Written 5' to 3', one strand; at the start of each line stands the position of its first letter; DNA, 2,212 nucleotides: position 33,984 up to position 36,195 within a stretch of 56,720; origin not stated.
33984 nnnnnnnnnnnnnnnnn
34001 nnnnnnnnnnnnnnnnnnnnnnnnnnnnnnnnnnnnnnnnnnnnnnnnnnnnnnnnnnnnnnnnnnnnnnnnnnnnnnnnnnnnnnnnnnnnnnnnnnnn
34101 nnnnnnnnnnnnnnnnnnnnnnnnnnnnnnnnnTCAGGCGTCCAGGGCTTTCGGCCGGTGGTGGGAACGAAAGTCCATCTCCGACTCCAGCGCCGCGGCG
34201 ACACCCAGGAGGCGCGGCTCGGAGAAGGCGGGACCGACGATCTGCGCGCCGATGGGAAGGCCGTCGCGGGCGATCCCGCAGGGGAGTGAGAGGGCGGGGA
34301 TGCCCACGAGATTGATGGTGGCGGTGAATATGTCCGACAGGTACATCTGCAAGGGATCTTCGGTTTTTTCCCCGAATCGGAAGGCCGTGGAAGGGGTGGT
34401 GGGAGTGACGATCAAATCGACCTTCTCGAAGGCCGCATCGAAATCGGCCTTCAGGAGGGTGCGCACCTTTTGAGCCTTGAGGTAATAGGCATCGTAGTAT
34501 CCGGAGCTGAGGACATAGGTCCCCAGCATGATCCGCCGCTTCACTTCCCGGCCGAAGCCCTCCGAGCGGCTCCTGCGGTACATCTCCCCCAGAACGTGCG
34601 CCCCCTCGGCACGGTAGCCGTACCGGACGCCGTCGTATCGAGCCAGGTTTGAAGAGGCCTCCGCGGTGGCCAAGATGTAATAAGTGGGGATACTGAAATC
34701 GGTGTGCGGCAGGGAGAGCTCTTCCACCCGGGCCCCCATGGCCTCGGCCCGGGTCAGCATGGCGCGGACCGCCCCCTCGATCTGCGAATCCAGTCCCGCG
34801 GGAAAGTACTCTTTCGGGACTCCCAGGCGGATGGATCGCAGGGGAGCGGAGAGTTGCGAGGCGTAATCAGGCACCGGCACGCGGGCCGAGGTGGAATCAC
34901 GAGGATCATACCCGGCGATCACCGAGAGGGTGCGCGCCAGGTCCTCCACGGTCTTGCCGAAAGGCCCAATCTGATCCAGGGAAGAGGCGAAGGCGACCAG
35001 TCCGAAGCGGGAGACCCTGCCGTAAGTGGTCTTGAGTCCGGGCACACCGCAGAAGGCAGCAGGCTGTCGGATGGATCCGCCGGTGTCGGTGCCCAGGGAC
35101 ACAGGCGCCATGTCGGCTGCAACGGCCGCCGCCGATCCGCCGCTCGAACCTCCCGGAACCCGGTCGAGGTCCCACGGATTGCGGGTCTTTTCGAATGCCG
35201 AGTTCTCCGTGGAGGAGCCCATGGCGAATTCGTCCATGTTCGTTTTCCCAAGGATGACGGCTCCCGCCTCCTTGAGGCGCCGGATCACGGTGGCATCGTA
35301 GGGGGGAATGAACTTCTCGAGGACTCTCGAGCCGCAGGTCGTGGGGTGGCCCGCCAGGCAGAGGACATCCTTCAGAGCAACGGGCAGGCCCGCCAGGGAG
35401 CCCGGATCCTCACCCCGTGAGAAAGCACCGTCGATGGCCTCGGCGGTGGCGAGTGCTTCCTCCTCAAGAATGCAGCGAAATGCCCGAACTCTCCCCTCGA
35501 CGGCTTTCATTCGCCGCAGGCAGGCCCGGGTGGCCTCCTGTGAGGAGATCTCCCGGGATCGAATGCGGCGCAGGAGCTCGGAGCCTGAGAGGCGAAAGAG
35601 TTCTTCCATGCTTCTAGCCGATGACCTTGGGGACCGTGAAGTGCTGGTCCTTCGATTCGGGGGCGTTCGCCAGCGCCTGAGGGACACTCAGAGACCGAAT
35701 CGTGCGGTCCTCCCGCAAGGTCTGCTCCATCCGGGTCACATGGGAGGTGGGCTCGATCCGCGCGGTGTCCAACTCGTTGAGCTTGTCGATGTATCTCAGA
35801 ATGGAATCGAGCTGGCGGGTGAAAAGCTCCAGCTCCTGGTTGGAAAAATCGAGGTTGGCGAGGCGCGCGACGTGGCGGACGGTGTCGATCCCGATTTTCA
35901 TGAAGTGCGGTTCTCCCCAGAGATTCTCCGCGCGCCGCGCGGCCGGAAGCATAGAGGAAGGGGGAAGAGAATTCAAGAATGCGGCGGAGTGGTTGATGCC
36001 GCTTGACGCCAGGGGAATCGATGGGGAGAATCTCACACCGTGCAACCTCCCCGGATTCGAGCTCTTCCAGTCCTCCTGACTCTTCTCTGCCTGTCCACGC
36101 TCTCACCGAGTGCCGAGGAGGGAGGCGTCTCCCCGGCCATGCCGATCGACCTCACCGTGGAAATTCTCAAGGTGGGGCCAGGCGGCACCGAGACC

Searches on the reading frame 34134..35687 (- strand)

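Call 43: search_protein_families(library=pfam, proteins=[window:34134-35687:-], max_evalue=0.0001)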
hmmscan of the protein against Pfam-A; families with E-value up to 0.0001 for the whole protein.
window:34134-35687:- (517 aa): 1 family
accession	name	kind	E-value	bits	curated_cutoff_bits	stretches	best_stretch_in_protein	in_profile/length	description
PF01425.27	Amidase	-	2.7e-160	534.7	27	1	51-494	1-445/445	Amidase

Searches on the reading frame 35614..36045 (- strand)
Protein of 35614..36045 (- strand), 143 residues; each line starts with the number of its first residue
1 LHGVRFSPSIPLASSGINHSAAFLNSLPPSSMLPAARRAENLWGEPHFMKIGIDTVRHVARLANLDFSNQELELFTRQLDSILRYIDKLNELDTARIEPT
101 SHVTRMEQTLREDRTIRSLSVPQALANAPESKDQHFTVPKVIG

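Call 43: search_protein_families(library=pfam, proteins=[window:35614-36045:-], max_evalue=0.0001)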
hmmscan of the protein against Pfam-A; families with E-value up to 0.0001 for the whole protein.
window:35614-36045:- (143 aa): 1 family
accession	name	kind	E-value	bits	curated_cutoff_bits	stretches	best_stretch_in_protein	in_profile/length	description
PF02686.20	GatC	-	2.3e-20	73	23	1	67-138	1-66/66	Glu-tRNAGln amidotransferase C subunit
